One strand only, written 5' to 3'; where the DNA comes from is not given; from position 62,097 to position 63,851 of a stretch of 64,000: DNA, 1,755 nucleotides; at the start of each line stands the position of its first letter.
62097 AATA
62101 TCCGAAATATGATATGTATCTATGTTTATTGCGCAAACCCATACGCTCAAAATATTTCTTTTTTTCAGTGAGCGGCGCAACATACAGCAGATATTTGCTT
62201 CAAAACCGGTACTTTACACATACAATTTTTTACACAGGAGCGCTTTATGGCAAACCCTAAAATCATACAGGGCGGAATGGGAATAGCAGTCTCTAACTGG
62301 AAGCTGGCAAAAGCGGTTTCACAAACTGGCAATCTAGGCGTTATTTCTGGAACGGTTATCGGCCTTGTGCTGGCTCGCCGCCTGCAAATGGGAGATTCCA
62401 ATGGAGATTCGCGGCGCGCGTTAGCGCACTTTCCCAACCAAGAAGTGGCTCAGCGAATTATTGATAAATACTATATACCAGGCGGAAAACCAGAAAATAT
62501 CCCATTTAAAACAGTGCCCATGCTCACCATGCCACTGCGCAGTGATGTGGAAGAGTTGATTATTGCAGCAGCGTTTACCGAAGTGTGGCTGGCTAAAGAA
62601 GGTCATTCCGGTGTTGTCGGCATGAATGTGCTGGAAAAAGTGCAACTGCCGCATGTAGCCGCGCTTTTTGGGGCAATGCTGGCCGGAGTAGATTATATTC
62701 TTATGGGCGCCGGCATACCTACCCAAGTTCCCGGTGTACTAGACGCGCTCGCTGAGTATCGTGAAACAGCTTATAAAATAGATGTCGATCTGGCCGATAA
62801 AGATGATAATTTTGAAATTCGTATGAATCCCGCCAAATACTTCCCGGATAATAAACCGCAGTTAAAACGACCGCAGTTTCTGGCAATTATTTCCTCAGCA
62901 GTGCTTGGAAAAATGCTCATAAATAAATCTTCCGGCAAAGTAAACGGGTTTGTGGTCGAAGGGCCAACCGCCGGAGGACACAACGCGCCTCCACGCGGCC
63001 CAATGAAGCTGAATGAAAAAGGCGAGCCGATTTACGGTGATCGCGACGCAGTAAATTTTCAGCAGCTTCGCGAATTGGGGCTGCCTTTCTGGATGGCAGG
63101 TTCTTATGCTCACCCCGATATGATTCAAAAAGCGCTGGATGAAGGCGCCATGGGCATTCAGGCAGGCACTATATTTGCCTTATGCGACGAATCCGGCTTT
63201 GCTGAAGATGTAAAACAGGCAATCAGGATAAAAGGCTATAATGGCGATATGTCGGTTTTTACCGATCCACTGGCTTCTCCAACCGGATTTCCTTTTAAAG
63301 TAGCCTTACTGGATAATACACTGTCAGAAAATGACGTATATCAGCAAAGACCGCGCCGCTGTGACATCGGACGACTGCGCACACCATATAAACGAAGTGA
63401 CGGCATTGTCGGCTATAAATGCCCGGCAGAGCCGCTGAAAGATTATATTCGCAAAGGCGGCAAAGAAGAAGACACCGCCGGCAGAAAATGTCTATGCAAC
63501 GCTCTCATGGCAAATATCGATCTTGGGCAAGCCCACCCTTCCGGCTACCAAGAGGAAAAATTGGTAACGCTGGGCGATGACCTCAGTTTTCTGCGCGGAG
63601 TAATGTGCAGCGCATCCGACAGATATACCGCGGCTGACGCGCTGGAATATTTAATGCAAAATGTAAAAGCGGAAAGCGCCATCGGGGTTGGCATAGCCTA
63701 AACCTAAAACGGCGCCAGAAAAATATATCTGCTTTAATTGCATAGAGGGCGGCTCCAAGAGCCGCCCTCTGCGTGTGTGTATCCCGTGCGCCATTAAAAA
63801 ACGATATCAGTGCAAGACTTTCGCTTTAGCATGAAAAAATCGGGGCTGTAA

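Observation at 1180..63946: Nine copies of a ~137-bp TIR-bounded, hairpin-rich element confined to intergenic DNA (family A)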

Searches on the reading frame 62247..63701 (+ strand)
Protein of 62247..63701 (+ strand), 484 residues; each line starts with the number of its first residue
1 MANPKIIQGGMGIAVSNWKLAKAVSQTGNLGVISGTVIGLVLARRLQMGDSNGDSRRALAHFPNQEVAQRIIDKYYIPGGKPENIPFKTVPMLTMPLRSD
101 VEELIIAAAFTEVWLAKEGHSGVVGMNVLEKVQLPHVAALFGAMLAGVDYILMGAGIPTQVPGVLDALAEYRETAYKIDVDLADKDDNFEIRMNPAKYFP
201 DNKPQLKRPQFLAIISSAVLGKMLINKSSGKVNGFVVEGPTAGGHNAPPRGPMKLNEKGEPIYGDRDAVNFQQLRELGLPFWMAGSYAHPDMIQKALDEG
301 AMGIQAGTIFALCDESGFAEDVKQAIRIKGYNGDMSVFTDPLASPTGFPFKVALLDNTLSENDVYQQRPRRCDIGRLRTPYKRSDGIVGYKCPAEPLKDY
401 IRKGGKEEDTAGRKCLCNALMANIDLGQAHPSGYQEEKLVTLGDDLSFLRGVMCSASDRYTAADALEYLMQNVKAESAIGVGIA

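Call 9: search_protein_families(library=ncbifam, proteins=[window:62247-63701:+])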
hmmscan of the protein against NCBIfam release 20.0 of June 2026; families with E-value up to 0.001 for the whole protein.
window:62247-63701:+ (484 aa): 1 family
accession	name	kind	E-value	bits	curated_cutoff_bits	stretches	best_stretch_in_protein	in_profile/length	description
TIGR03151.1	enACPred_II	equivalog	3.6e-07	29.8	453.1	0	6-35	14-42/307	enoyl-[acyl-carrier-protein] reductase FabK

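Call 36: search_protein_families(library=pfam, proteins=[window:62247-63701:+])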
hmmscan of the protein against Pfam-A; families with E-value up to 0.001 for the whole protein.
window:62247-63701:+ (484 aa): 1 family
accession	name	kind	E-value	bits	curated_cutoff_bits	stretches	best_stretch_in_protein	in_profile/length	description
PF03060.21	NMO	-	3.8e-14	53.3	28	2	202-330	128-245/331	Nitronate monooxygenase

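Call 60: find_encoding_contigs(protein=window:62247-63701:+, flank=10000, max_places=6)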
Protein window:62247-63701:+ (484 aa): no gene with exactly this product is on record in the collection.
